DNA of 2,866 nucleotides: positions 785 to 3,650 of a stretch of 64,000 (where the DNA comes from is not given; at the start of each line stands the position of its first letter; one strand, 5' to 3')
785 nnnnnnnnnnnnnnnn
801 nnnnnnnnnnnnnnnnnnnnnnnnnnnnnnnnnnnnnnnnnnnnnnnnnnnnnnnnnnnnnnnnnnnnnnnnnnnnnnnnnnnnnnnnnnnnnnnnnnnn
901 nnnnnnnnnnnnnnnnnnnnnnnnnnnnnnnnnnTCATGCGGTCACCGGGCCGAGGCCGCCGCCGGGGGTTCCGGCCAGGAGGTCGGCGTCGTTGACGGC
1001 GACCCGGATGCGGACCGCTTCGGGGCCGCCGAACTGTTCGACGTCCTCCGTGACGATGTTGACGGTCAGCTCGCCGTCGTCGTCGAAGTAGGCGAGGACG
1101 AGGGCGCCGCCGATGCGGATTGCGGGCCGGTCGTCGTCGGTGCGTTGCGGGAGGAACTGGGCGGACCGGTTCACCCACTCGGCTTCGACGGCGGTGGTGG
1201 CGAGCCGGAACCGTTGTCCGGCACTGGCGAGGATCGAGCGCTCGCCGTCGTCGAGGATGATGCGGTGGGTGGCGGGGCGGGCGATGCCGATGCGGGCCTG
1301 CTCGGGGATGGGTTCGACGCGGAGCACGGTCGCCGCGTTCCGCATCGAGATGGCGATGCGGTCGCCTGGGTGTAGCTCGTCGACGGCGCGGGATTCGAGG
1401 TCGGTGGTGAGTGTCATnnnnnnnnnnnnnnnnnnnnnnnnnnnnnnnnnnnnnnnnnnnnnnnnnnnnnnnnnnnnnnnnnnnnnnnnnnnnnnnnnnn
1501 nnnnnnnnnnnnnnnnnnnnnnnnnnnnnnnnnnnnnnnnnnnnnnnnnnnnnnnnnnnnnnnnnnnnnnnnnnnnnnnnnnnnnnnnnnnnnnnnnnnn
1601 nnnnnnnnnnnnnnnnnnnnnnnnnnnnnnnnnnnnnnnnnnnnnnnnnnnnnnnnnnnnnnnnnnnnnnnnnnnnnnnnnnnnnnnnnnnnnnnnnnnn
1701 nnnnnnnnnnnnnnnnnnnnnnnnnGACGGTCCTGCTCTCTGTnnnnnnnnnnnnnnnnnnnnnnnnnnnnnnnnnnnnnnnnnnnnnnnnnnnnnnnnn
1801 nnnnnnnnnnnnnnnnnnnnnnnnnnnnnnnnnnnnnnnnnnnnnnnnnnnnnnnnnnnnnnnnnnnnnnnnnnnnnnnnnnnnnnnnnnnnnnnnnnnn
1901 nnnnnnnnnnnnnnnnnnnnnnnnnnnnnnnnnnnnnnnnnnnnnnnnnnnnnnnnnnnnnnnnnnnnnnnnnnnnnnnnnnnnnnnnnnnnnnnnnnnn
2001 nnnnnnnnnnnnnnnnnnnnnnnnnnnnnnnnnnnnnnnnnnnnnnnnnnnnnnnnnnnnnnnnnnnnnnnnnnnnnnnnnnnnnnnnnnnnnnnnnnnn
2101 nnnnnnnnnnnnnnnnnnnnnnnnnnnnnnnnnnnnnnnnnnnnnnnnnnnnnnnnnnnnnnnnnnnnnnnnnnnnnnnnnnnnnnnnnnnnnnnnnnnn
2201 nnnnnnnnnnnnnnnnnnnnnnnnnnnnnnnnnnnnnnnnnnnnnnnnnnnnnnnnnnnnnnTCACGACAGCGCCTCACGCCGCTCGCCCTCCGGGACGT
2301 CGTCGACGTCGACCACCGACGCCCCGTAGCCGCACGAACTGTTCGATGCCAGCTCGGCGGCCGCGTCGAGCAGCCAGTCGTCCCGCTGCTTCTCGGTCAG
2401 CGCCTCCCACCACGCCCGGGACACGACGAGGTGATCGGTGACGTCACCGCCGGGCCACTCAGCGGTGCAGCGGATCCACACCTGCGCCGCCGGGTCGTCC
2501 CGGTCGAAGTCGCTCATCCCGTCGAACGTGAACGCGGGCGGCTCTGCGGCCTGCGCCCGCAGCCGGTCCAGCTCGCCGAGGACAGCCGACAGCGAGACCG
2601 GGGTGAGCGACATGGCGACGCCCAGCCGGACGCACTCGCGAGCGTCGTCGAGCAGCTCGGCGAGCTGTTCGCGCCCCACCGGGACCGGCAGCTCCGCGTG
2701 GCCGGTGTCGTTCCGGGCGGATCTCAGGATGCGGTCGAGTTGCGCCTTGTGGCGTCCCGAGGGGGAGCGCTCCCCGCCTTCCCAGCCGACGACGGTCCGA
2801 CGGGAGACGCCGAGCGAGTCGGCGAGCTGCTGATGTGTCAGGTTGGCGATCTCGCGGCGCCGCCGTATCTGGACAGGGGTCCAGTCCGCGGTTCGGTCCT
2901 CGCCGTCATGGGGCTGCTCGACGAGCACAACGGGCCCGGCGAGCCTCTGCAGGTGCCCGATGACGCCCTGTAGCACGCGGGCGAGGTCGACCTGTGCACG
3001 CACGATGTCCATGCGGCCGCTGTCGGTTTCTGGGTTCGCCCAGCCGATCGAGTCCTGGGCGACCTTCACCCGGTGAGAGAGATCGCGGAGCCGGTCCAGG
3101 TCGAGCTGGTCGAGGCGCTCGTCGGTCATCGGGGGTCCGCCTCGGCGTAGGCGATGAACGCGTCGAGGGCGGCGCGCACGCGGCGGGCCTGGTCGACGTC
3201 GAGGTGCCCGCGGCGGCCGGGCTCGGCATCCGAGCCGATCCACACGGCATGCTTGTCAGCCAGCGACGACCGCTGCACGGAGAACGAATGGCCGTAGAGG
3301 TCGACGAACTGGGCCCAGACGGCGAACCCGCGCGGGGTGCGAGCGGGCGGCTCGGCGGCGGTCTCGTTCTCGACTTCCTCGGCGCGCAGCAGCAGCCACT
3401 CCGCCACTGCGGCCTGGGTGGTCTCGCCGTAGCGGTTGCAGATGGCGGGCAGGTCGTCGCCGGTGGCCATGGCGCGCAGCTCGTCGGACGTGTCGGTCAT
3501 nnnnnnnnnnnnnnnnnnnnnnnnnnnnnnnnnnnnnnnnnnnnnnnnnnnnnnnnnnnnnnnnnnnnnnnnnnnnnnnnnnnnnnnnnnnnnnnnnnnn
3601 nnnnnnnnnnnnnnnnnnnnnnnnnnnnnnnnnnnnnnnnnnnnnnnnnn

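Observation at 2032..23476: Eight copies of one promoter-like cassette: 16-bp pseudo-palindrome, invariant 14-nt spacer, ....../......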

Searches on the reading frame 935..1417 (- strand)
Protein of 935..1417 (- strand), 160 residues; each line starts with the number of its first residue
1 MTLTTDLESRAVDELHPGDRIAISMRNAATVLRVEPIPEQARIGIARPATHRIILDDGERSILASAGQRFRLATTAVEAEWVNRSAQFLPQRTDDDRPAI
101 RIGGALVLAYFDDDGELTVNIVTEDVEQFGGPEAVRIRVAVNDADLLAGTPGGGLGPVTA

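Call 22: find_encoding_contigs(protein=window:935-1417:-, flank=10000, max_places=4)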
Protein window:935-1417:- (160 aa): 16 contigs read that carry it; 4 places shown.
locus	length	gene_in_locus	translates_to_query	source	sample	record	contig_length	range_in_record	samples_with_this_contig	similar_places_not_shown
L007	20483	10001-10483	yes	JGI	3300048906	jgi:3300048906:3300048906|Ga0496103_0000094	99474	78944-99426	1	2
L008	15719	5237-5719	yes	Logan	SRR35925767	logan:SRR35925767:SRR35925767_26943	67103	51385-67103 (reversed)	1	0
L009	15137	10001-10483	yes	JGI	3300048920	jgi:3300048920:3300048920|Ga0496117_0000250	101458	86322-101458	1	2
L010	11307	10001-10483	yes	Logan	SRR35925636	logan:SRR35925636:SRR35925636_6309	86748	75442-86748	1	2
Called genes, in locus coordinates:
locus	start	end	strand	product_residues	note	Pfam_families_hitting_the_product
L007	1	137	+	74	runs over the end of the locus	-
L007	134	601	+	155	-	-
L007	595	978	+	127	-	-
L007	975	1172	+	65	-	-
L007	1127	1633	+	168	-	PF19730:DUF6221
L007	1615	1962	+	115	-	-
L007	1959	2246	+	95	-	-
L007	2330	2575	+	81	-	-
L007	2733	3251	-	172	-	-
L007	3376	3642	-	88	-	-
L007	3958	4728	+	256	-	-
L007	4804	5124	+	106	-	-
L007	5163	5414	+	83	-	-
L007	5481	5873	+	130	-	-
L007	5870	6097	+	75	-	-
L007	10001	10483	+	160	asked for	-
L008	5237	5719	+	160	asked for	-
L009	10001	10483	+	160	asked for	-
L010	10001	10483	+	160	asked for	-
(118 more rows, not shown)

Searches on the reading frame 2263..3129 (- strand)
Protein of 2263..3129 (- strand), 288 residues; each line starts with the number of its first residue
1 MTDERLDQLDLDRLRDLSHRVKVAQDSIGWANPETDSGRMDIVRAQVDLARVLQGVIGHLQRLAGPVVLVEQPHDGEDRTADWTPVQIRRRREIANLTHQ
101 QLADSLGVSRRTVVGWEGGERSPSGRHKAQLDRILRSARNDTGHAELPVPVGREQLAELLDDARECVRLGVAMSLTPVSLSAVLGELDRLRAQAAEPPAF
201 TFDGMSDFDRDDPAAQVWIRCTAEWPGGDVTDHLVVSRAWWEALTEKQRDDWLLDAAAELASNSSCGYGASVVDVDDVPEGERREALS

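Call 14: search_protein_families(library=pfam, max_evalue=0.01, proteins=[window:2263-3129:-])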
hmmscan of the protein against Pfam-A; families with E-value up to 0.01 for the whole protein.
window:2263-3129:- (288 aa): 7 families
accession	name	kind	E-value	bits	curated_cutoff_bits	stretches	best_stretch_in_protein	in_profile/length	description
PF01381.28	HTH_3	-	2.6e-07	31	23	1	88-126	1-39/55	Helix-turn-helix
PF13560.12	HTH_31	-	1.8e-06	28.6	27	1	87-138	5-57/64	Helix-turn-helix domain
PF23768.1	DUF7167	-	1.1e-05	25.9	24.4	1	226-274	12-59/60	Domain of unknown function (DUF7167)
PF13545.12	HTH_Crp_2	-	1.2e-05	25.6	27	1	93-113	18-39/70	Crp-like helix-turn-helix domain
PF08279.18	HTH_11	-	0.0024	18.2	25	1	96-114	15-33/55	HTH domain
PF04545.22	Sigma70_r4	-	0.0088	16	24.1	0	90-113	15-37/50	Sigma-70, region 4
PF13384.12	HTH_23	-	0.0092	16.2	24.6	0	92-116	15-37/50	Homeodomain-like domain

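Call 65: search_protein_families(library=phrogs, max_evalue=0.01, proteins=[window:2263-3129:-])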
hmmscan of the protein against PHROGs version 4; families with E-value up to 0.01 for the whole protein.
window:2263-3129:- (288 aa): 14 families
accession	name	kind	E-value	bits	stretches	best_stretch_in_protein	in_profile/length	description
phrog_2104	-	unknown function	1.1e-08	36.2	1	81-133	37-89/103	-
phrog_7950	-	transcription regulation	1e-05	26.5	1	83-120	7-44/68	transcriptional repressor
phrog_4836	-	transcription regulation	3.3e-05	24.5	1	86-124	78-116/194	CII-like regulator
phrog_8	-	transcription regulation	3.8e-05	24.3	1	88-124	81-117/346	transcriptional regulator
phrog_2328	-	transcription regulation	0.00016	22.5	1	91-134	23-63/128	transcriptional repressor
phrog_7241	-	transcription regulation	0.00024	22.2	0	88-136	66-114/122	transcriptional regulator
phrog_4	-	transcription regulation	0.00036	20.6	1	88-124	141-173/400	transcriptional repressor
phrog_16553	-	transcription regulation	0.00038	21.5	1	95-121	21-47/92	transcriptional repressor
phrog_2439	-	transcription regulation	0.00097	19.1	1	84-135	8-59/367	transcriptional regulator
phrog_38149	-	unknown function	0.0033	18.4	1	86-137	11-59/190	-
phrog_1373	-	transcription regulation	0.0059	17.6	1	87-124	67-104/166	transcriptional regulator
phrog_12690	-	unknown function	0.0076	17.1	0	82-141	101-162/174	-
phrog_3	-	transcription regulation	0.0079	17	1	85-126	90-129/430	transcriptional repressor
phrog_11187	-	transcription regulation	0.0083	16.9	0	87-113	11-37/63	transcriptional regulator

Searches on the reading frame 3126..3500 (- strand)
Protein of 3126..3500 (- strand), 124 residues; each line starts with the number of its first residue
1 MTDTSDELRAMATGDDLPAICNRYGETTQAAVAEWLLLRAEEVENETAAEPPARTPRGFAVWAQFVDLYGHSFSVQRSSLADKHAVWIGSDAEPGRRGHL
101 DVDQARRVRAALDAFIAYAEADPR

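Call 89: search_protein_families(library=phrogs, max_evalue=0.001, proteins=[window:3126-3500:-])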
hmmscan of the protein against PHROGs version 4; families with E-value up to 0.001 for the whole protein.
window:3126-3500:- (124 aa): 1 family
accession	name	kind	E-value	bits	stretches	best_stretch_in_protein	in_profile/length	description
phrog_3849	-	unknown function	9.8e-15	55.5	1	53-117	9-73/92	-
